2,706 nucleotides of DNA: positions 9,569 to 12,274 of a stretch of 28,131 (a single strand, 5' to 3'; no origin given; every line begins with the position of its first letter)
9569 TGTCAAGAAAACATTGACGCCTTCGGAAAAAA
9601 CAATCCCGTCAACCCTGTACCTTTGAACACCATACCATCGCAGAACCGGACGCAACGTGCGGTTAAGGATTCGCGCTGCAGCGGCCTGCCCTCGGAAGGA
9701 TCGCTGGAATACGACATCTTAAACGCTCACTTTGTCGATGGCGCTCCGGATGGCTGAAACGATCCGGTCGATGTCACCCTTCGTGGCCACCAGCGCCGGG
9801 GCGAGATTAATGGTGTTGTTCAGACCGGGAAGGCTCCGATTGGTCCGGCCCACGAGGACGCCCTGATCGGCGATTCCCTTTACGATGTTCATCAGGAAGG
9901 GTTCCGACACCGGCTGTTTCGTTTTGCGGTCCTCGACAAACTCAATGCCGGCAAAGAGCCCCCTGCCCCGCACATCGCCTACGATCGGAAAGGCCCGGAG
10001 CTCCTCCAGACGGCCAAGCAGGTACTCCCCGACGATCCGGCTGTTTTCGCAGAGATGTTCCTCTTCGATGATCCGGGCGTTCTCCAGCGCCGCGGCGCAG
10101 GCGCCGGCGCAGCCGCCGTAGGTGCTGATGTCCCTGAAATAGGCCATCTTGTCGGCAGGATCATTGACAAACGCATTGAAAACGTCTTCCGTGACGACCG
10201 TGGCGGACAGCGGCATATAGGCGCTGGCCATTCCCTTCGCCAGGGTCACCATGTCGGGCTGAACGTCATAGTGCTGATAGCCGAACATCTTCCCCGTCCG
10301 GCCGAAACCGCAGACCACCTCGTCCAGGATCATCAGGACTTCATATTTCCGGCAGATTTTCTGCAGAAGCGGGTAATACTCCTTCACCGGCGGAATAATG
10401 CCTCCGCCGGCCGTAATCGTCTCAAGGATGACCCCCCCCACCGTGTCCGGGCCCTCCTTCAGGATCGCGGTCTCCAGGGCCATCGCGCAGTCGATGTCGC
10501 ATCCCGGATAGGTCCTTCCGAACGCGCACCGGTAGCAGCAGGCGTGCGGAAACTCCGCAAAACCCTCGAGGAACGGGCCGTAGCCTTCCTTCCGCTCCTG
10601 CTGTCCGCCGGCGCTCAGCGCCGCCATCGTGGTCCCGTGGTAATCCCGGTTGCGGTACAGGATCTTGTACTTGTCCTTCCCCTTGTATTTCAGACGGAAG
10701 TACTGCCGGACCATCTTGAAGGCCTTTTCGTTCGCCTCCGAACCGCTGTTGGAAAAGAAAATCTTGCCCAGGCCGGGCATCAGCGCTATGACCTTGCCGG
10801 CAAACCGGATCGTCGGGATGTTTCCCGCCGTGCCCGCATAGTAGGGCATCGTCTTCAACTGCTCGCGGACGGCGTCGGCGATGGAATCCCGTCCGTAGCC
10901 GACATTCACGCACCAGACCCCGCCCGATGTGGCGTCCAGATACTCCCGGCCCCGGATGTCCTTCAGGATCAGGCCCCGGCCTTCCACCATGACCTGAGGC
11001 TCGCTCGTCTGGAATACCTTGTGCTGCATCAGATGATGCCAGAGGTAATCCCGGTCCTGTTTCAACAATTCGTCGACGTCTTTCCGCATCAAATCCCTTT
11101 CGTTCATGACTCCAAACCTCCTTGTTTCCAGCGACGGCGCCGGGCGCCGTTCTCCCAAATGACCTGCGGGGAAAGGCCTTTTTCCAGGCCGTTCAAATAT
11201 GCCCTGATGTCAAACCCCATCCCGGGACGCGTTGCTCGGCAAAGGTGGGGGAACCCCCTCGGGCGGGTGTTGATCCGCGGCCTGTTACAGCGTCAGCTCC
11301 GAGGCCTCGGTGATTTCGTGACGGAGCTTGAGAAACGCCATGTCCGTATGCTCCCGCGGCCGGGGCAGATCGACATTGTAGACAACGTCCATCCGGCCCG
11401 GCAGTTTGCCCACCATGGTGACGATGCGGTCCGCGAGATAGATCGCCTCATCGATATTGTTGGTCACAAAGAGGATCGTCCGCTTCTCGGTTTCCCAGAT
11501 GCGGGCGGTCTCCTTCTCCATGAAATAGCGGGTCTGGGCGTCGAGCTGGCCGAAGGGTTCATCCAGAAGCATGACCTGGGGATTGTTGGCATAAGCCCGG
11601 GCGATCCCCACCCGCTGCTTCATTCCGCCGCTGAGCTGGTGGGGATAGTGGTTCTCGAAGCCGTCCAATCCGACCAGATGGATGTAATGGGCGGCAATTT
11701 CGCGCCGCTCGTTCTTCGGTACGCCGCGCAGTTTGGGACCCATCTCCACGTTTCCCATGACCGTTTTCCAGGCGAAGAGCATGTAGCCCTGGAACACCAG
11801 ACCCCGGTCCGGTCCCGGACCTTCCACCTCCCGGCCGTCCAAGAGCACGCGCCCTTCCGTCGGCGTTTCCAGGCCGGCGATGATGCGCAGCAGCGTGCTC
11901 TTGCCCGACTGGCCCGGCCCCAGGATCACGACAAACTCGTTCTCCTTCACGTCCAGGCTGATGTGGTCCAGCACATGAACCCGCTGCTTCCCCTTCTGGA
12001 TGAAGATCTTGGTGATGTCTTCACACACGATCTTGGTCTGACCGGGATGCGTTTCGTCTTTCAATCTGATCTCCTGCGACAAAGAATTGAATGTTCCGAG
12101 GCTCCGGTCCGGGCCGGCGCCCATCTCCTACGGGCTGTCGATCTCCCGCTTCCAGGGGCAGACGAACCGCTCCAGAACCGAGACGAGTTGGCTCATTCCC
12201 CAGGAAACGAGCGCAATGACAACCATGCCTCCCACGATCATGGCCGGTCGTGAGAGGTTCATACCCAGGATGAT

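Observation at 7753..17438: Tpa + SauS + CoA-transferase: candidate taurine -> sulfoacetaldehyde -> sulfoacetyl-CoA -> sulfoacetate route that keeps the thioester by CoA transfer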

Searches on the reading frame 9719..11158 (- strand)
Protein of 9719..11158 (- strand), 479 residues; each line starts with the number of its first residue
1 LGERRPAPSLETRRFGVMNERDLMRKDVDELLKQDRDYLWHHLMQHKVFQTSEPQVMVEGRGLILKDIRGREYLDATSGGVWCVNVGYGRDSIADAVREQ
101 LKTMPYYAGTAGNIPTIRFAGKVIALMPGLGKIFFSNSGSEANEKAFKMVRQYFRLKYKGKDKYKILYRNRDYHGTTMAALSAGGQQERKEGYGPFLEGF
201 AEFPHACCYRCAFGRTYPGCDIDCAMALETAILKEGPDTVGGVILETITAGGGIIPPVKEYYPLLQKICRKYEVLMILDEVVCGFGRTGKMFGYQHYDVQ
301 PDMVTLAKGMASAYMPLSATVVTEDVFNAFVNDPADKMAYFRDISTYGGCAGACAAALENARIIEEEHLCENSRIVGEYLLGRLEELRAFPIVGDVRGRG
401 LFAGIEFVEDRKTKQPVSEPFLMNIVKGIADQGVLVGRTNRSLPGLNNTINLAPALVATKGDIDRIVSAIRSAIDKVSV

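Call 3: search_protein_families(library=pfam, proteins=[window:9719-11158:-])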
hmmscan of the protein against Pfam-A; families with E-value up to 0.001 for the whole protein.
window:9719-11158:- (479 aa): 1 family
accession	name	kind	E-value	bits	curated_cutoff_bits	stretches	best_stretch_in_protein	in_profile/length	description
PF00202.27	Aminotran_3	-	8.9e-89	298.4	30.5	1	55-474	11-403/403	Aminotransferase class-III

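Call 4: search_protein_families(library=ncbifam, proteins=[window:9719-11158:-])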
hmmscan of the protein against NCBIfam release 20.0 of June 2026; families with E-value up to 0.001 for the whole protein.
window:9719-11158:- (479 aa): 69 families (the best 25 are shown)
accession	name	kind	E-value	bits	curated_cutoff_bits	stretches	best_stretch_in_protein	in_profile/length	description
NF005812.0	PRK07678.1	subfamily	6.8e-149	496.3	488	1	26-477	5-450/451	aminotransferase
NF005102.0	PRK06541.1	equivalog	3e-112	375.5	574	1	25-476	6-455/460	aspartate aminotransferase family protein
NF005683.0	PRK07481.1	subfamily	1e-103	347.8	575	1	31-477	6-450/453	hypothetical protein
NF005682.0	PRK07480.1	subfamily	1e-103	347.5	510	1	25-477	7-452/459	aminotransferase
NF004767.0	PRK06105.1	subfamily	2.1e-103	346.3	517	1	29-477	6-450/460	aminotransferase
NF005447.0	PRK07036.1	equivalog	8.1e-101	338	618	1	24-477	6-455/468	aminotransferase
NF005684.0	PRK07482.1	subfamily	8.2e-101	337.8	687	1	25-477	2-455/464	hypothetical protein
NF005375.0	PRK06917.1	equivalog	1e-90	304.6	535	1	55-477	16-439/448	aspartate aminotransferase family protein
NF005685.0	PRK07483.1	equivalog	3.4e-89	299.7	485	1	51-477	10-438/444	aspartate aminotransferase family protein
NF052567.1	OmAmTferAptACaul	equivalog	2.1e-85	287.1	500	1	39-477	5-431/431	omega-aminotransferase AptA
NF004625.0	PRK05965.1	subfamily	3.7e-80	269.9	729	1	29-477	4-448/460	hypothetical protein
TIGR00508.1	bioA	equivalog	1.6e-79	267.5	405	1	39-474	1-418/419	adenosylmethionine--8-amino-7-oxononanoate transaminase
NF004718.0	PRK06062.1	subfamily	1.7e-78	264.2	472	1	25-477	13-449/454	hypothetical protein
NF004426.0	PRK05769.1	equivalog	6.7e-78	262.4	552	1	23-477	12-440/441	acetyl ornithine aminotransferase family protein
NF009068.0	PRK12403.1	equivalog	8.9e-75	252.2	817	1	25-477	8-453/460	aspartate aminotransferase family protein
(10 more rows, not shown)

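Call 32: search_solved_structures(query=window:9719-11158:-)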
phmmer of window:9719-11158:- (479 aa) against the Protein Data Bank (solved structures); distinct sequences matched with E-value up to 0.001: 185 (the best 60 are shown).
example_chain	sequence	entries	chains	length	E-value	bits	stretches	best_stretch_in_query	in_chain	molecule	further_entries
3n5m_A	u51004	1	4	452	4.9e-115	388.2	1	24-477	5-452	Adenosylmethionine-8-amino-7-oxononanoate aminotransferase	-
5kr6_A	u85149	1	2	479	3.3e-85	289.8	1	25-477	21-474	4-aminobutyrate transaminase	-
5kr5_A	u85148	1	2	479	3e-82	280.1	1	27-478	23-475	4-aminobutyrate transaminase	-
6s54_A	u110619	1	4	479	7e-82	278.9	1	35-470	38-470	Aspartate aminotransferase family protein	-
5kqw_A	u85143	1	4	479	8.7e-81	275.3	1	25-478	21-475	4-aminobutyrate transaminase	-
5kr3_A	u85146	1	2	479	1.9e-80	274.2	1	25-478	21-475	4-aminobutyrate transaminase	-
5kqu_A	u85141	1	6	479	1.9e-79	270.9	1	25-478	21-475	4-aminobutyrate transaminase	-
5kr4_A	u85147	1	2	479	2.7e-79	270.4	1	26-478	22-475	4-aminobutyrate transaminase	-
6io1_A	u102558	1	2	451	2.7e-78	267.1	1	30-475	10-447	Aminotransferase, class III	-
9cf4_A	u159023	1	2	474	6.7e-77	262.5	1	31-478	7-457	Aminotransferase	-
7ypm_A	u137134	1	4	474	8.1e-77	262.2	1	25-477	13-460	Aspartate aminotransferase family protein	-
5kqt_A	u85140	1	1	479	6.5e-76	259.2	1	26-478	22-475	4-aminoburyrate transaminase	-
6tb1_A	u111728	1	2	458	3.1e-75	257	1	25-476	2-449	Aspartate aminotransferase family protein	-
6hx9_B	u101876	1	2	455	4.8e-75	256.4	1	44-475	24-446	Aspartate aminotransferase family protein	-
7ypn_B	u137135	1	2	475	6.6e-75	255.9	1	24-477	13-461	Aspartate aminotransferase family protein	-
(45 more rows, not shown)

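Call 51: find_homologous_proteins(query=window:9719-11158:-)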
Query window:9719-11158:- (479 aa): 7999 proteins with E <= 0.001 among 8000 candidates; the best 120 are listed.
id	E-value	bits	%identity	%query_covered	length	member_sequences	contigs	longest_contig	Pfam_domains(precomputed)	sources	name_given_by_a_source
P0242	0.0e+0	1009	94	96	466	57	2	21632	PF00202.28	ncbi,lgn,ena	-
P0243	6.1e-275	930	88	95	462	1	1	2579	PF00202.28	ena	-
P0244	7.2e-273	924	86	96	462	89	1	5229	PF00202.28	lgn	-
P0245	1.9e-272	922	86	96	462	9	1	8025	PF00202.28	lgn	-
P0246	1.1e-270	916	85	96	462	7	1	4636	PF00202.28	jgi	jgi:taurine-pyruvate aminotransferase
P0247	1.6e-270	916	84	96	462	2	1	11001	PF00202.28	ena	-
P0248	1.6e-270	916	85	95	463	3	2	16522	PF00202.28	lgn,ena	-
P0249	1.7e-268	909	85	96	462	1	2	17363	PF00202.28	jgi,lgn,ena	-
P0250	2.3e-266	902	84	96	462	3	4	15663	PF00202.28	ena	-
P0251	4.7e-266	901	83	96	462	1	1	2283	PF00202.28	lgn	-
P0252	4.9e-266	901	83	96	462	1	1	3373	PF00202.28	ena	-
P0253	2.7e-265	899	84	95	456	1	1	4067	PF00202.28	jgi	-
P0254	5.8e-265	898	84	96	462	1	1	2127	PF00202.28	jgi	jgi:taurine-pyruvate aminotransferase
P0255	6.9e-262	887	82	96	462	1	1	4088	PF00202.28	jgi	jgi:taurine-pyruvate aminotransferase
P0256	1.5e-261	886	83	96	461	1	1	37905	PF00202.28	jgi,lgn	jgi:taurine-pyruvate aminotransferase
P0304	3.9e-206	704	67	94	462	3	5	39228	PF00202.28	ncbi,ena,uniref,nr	ncbi:aminotransferase [Desulforamulus ruminis]|uniref:aminotransferase n=1 Tax=Desulforamulus rumini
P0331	9.2e-204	696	63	94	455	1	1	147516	PF00202.28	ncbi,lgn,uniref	ncbi:taurine-pyruvate aminotransferase [Desulfitispora alkaliphila]|uniref:aminotransferase family p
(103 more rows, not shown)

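Call 52: find_encoding_contigs(protein=P0304, flank=10000, max_places=1)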
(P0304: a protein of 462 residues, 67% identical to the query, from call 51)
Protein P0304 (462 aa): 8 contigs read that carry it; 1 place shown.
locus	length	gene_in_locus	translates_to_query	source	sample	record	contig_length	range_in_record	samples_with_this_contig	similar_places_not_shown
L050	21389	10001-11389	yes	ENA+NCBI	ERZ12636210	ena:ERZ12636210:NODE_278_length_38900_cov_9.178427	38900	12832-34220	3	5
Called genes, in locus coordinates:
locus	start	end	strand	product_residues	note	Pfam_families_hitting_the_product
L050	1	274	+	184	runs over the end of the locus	PF03167:UDG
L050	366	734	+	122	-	PF03551:PadR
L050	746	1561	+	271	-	PF01547:SBP_bac_1 (weak), PF13531:SBP_bac_11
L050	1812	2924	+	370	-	PF00465:Fe-ADH, PF13685:Fe-ADH_2 (weak), PF25137:ADH_Fe_C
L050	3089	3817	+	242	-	PF00392:GntR, PF08220:HTH_DeoR (weak), PF07702:UTRA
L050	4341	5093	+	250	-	PF13401:AAA_22 (faint), PF00005:ABC_tran, PF13304:AAA_21 (faint)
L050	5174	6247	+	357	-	PF09084:NMT1, PF12974:Phosphonate-bd, PF13379:NMT1_2 (weak), PF04069:OpuAC (weak)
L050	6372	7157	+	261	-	PF00528:BPD_transp_1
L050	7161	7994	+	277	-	PF00528:BPD_transp_1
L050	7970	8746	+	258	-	PF00005:ABC_tran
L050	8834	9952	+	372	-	PF05222:AlaDh_PNT_N, PF07992:Pyr_redox_2 (weak), PF01262:AlaDh_PNT_C, PF02826:2-Hacid_dh_C (weak), PF02737:3HCDH_N (faint)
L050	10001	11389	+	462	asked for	PF00202:Aminotran_3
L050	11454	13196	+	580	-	PF02776:TPP_enzyme_N, PF00205:TPP_enzyme_M, PF02775:TPP_enzyme_C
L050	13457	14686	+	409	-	PF07690:MFS_1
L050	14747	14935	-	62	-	-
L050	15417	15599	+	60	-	PF12797:Fer4_2 (weak), PF13237:Fer4_10, PF00037:Fer4 (weak), PF14697:Fer4_21, PF12838:Fer4_7, PF13187:Fer4_9, PF12837:Fer4_6 (weak), PF00037:Fer4 (weak), +5 more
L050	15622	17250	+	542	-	PF03063:Prismane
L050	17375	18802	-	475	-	PF01842:ACT (weak), PF13291:ACT_4, PF00390:malic, PF03949:Malic_M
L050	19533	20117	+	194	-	PF00440:TetR_N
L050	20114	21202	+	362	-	PF25919:BSH_CusB (weak), PF25973:BSH_CzcB, PF25885:HH_EMRA (weak), PF25876:HH_MFP_RND, PF25954:Beta-barrel_RND_2, PF25967:RND-MFP_C, PF25975:CzcB_C, PF25989:YknX_C, +1 more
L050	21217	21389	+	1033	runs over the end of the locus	PF00873:ACR_tran, PF03176:MMPL, PF02355:SecD_SecF_C (faint), PF03176:MMPL (weak)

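Call 53: find_encoding_contigs(protein=P0331, flank=10000, max_places=1)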
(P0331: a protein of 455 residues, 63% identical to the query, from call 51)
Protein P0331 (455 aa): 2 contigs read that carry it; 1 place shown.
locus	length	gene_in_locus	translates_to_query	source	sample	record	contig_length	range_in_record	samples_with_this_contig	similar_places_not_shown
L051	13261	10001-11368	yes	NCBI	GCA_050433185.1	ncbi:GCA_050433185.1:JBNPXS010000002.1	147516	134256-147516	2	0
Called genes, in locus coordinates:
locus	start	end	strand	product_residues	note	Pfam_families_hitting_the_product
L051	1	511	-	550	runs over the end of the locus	PF07969:Amidohydro_3, PF01979:Amidohydro_1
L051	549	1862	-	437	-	PF00083:Sugar_tr, PF03137:OATP (faint), PF07690:MFS_1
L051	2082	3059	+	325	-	PF00126:HTH_1, PF03466:LysR_substrate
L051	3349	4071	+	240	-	PF00392:GntR, PF08279:HTH_11 (weak), PF07702:UTRA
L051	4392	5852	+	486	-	PF00324:AA_permease, PF13520:AA_permease_2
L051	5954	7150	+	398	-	PF05222:AlaDh_PNT_N, PF01262:AlaDh_PNT_C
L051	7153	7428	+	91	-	PF12769:PNTB_4TM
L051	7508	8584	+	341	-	-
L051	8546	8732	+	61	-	PF02233:PNTB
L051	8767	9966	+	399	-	PF00465:Fe-ADH, PF13685:Fe-ADH_2, PF25137:ADH_Fe_C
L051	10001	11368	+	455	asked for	PF00202:Aminotran_3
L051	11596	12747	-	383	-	PF00465:Fe-ADH, PF13685:Fe-ADH_2, PF25137:ADH_Fe_C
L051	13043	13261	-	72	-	?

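Call 55: search_protein_families(library=ncbifam, proteins=[L050:11454-13196:+, L050:1812-2924:+, L050:13457-14686:+], max_evalue=1e-30)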
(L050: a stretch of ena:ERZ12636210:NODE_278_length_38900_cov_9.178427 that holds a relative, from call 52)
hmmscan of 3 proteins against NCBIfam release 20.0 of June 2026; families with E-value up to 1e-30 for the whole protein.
L050:11454-13196:+ (580 aa): 47 families (the best 25 are shown)
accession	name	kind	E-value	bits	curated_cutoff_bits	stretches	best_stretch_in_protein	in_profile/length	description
NF005713.0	PRK07525.1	subfamily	1.4e-256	852.6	620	1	2-574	2-589/592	sulfoacetaldehyde acetyltransferase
TIGR03457.1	sulphoacet_xsc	equivalog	5.4e-253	840.6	676.4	1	5-570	1-579/579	sulfoacetaldehyde acetyltransferase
TIGR00118.1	acolac_lg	equivalog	1.3e-117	393.6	538.35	1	6-552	1-540/557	biosynthetic-type acetolactate synthase large subunit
NF004919.0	PRK06276.1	equivalog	1e-112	377.4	866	1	6-551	1-543/582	acetolactate synthase large subunit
NF004710.0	PRK06048.1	equivalog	1.8e-112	376.6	976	1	3-551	5-542/561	acetolactate synthase large subunit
NF006052.0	PRK08199.1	subfamily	1.1e-95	321.1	539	1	5-553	7-544/559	thiamine pyrophosphate protein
NF005058.0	PRK06466.1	equivalog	3.6e-92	309.7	951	1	6-549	4-550/574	acetolactate synthase 3 large subunit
NF005651.0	PRK07418.1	subfamily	4e-92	309.4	942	1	3-547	16-560/617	acetolactate synthase large subunit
NF005039.0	PRK06456.1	equivalog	1.3e-91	307.8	868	1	9-554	5-552/572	acetolactate synthase large subunit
NF005824.0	PRK07710.1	equivalog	2.7e-91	306.6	976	1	3-547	14-549/573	acetolactate synthase large subunit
NF006187.0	PRK08322.1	equivalog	1.1e-90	304.7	509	1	6-547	2-529/548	acetolactate synthase large subunit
NF005860.0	PRK07789.1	equivalog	3.6e-90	303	881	1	3-547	31-579/615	acetolactate synthase large subunit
NF006524.0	PRK08978.1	equivalog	1.2e-89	301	738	1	8-550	3-528/548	acetolactate synthase 2 catalytic subunit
NF006377.0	PRK08611.1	equivalog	4.9e-89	299.4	742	1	5-550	3-533/576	pyruvate oxidase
NF006122.0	PRK08266.1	subfamily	1e-88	298.2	571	1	4-555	2-533/543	hypothetical protein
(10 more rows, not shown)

L050:1812-2924:+ (370 aa): 10 families
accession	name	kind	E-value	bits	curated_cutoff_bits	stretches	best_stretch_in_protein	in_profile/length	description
TIGR02638.1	lactal_redase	equivalog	1.2e-63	215.2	523.15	1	9-311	8-312/379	lactaldehyde reductase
NF007911.0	PRK10624.1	equivalog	1.3e-59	202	537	1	12-310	12-310/382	lactaldehyde reductase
NF041833.1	Fe_ADH_ErcA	equivalog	4.5e-58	197.2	550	1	11-310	11-311/382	alcohol dehydrogenase-like regulatory protein ErcA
NF010378.0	PRK13805.1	equivalog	6e-58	196.4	951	1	5-295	459-762/872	bifunctional acetaldehyde-CoA/alcohol dehydrogenase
NF050025.1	SulfAcetaldRedSarD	equivalog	6.2e-57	193.2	700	1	1-309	1-310/385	sulfoacetaldehyde reductase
NF053866.1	CholDhdGbsBBac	equivalog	4.8e-55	186.8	550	1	4-308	11-319/392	choline dehydrogenase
NF007363.0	PRK09860.1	equivalog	6.2e-50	170.4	581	1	30-308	32-310/383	L-threonine dehydrogenase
TIGR03405.1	Phn_Fe-ADH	equivalog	1.3e-48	165.6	423.7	1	6-321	2-317/355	iron-containing alcohol dehydrogenase PsrA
NF011998.0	PRK15454.1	equivalog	8e-47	159.8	556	1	5-303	24-323/395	ethanolamine utilization ethanol dehydrogenase EutG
NF058672.1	4HyButDHCUPNE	equivalog_domain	3e-44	151.7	500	1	9-320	8-325/378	4-hydroxybutyrate dehydrogenase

L050:13457-14686:+ (409 aa): 0 families

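Call 69: search_protein_families(library=ncbifam, proteins=[L051:8767-9966:+, L051:11596-12747:-], max_evalue=1e-10)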
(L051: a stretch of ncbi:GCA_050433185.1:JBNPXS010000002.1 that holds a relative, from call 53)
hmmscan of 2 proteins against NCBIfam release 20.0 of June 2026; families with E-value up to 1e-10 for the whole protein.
L051:8767-9966:+ (399 aa): 14 families
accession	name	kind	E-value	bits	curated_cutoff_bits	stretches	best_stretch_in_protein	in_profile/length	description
TIGR02638.1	lactal_redase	equivalog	9.7e-80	268.2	523.15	1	12-360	12-362/379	lactaldehyde reductase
NF041833.1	Fe_ADH_ErcA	equivalog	2.6e-76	257.2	550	1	12-391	13-380/382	alcohol dehydrogenase-like regulatory protein ErcA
NF007911.0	PRK10624.1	equivalog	6.3e-73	245.9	537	1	13-354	14-355/382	lactaldehyde reductase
NF050025.1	SulfAcetaldRedSarD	equivalog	1.8e-68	231.2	700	1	9-328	10-328/385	sulfoacetaldehyde reductase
NF053866.1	CholDhdGbsBBac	equivalog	1.1e-67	228.4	550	1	4-336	12-347/392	choline dehydrogenase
NF011998.0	PRK15454.1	equivalog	7.8e-67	225.7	556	1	6-309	26-328/395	ethanolamine utilization ethanol dehydrogenase EutG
NF010378.0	PRK13805.1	equivalog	1.1e-63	215.4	951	1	6-358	461-837/872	bifunctional acetaldehyde-CoA/alcohol dehydrogenase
NF007363.0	PRK09860.1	equivalog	1.4e-58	198.8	581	1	5-339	7-341/383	L-threonine dehydrogenase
NF058672.1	4HyButDHCUPNE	equivalog_domain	1.4e-54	185.8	500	1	9-317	9-318/378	4-hydroxybutyrate dehydrogenase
TIGR03405.1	Phn_Fe-ADH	equivalog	1.2e-48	165.8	423.7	1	7-318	4-314/355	iron-containing alcohol dehydrogenase PsrA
TIGR04266.1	NDMA_methanol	equivalog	9.1e-35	120.3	625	1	51-334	57-347/420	NDMA-dependent methanol dehydrogenase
NF011717.0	PRK15138.1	equivalog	4.9e-20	71.9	645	1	5-362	7-367/387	alcohol dehydrogenase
NF006941.0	PRK09423.1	subfamily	1e-16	60.7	336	1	3-209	4-187/367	glycerol dehydrogenase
NF041822.1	daptide_DH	equivalog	1.2e-16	60.5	300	1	31-219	2-193/363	daptide-type RiPP biosynthesis dehydogenase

L051:11596-12747:- (383 aa): 13 families
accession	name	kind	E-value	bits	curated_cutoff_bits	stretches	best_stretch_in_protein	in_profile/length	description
NF010378.0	PRK13805.1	equivalog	7.4e-107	358.2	951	1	9-382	464-864/872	bifunctional acetaldehyde-CoA/alcohol dehydrogenase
NF041833.1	Fe_ADH_ErcA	equivalog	2.2e-86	290.4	550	1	18-381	23-381/382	alcohol dehydrogenase-like regulatory protein ErcA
TIGR02638.1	lactal_redase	equivalog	3.4e-86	289.4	523.15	1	3-375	3-376/379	lactaldehyde reductase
NF007911.0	PRK10624.1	equivalog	3.6e-80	269.8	537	1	4-382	5-382/382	lactaldehyde reductase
NF053866.1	CholDhdGbsBBac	equivalog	3.9e-65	220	550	1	3-382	11-391/392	choline dehydrogenase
NF058672.1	4HyButDHCUPNE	equivalog_domain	1.4e-64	218.7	500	1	20-381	24-377/378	4-hydroxybutyrate dehydrogenase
NF011998.0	PRK15454.1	equivalog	3.3e-62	210.4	556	1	6-377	26-390/395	ethanolamine utilization ethanol dehydrogenase EutG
NF007363.0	PRK09860.1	equivalog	2.8e-61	207.7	581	1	19-377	25-378/383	L-threonine dehydrogenase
NF050025.1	SulfAcetaldRedSarD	equivalog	6.9e-59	199.6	700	1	10-382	11-385/385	sulfoacetaldehyde reductase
TIGR03405.1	Phn_Fe-ADH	equivalog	3e-51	174.3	423.7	1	11-354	8-345/355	iron-containing alcohol dehydrogenase PsrA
TIGR04266.1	NDMA_methanol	equivalog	4.7e-35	121.2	625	1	25-338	38-354/420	NDMA-dependent methanol dehydrogenase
NF011717.0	PRK15138.1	equivalog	9.1e-27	94.1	645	1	2-361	2-369/387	alcohol dehydrogenase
NF041822.1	daptide_DH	equivalog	9.4e-17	60.9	300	1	26-220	1-202/363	daptide-type RiPP biosynthesis dehydogenase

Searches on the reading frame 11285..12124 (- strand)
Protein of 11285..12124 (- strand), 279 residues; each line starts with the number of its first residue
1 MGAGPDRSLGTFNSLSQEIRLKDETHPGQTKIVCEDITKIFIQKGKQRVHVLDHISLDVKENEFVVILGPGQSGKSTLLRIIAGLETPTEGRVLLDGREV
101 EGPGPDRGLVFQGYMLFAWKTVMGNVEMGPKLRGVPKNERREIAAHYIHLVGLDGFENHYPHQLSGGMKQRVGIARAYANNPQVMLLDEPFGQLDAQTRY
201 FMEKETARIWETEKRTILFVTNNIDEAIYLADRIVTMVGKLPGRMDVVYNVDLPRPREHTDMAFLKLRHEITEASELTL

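Call 3: search_protein_families(library=pfam, proteins=[window:11285-12124:-])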
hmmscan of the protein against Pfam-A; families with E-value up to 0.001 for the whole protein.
window:11285-12124:- (279 aa): 1 family
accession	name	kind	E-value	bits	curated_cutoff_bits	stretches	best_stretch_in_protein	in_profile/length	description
PF00005.33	ABC_tran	-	4.4e-30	105.5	25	1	52-191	1-136/137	ABC transporter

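Call 4: search_protein_families(library=ncbifam, proteins=[window:11285-12124:-])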
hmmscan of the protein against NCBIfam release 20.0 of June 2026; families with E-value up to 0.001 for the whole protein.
window:11285-12124:- (279 aa): 185 families (the best 25 are shown)
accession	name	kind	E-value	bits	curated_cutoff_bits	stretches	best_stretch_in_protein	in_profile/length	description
NF040729.1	ABC_ATP_SaoA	equivalog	1.4e-70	237.5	360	1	32-273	2-241/248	ABC transporter ATP-binding protein SaoA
TIGR01184.1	ntrCD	subfamily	9.5e-65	218.4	291.8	1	52-262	1-213/230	nitrate ABC transporter ATP-binding protein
NF008421.0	PRK11248.1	equivalog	2.3e-64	217.4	357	1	49-246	14-210/255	taurine ABC transporter ATP-binding subunit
TIGR03265.1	PhnT2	equivalog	3e-56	191.1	457.7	1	42-237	10-208/353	putative 2-aminoethylphosphonate ABC transporter ATP-binding protein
TIGR01186.1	proV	subfamily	9.3e-56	189.5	326.6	1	52-237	9-203/363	betaine/proline/choline family ABC transporter ATP-binding protein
TIGR00968.1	3a0106s01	subfamily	2.4e-52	177.8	342.75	1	43-238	7-205/237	sulfate ABC transporter ATP-binding protein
NF006987.0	PRK09452.1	equivalog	2.8e-50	171.1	482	1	34-237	20-221/378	spermidine/putrescine ABC transporter ATP-binding protein PotA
NF040840.2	tungstate_WtpC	equivalog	3.3e-49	168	440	1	51-238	15-205/347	tungstate ABC transporter ATP-binding protein WtpC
NF043075.1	MMSYN1_0197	equivalog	1.3e-48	165.7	550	1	43-237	9-206/341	spermidine/putrescine ABC transporter ATP-binding protein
NF008653.0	PRK11650.1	subfamily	2.8e-48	164.8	432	1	35-238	7-209/357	sn-glycerol-3-phosphate ABC transporter ATP-binding protein UgpC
NF008105.0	PRK10851.1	equivalog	6.6e-48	163.2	502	1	42-238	8-211/362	sulfate/thiosulfate ABC transporter ATP-binding protein CysA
NF008420.0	PRK11247.1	equivalog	7.3e-48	163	395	1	42-271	18-238/257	aliphatic sulfonates ABC transporter ATP-binding protein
NF040933.2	ABC_arch_GlcV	equivalog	1.8e-46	158.7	450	1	31-238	2-216/357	glucose ABC transporter ATP-binding protein GlcV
TIGR03415.1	ABC_choXWV_ATP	equivalog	7.7e-46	156.8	483.75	2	109-238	110-239/382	choline ABC transporter ATP-binding protein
TIGR01187.1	potA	subfamily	3.1e-45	154.7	355.6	1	67-238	1-175/325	polyamine ABC transporter ATP-binding protein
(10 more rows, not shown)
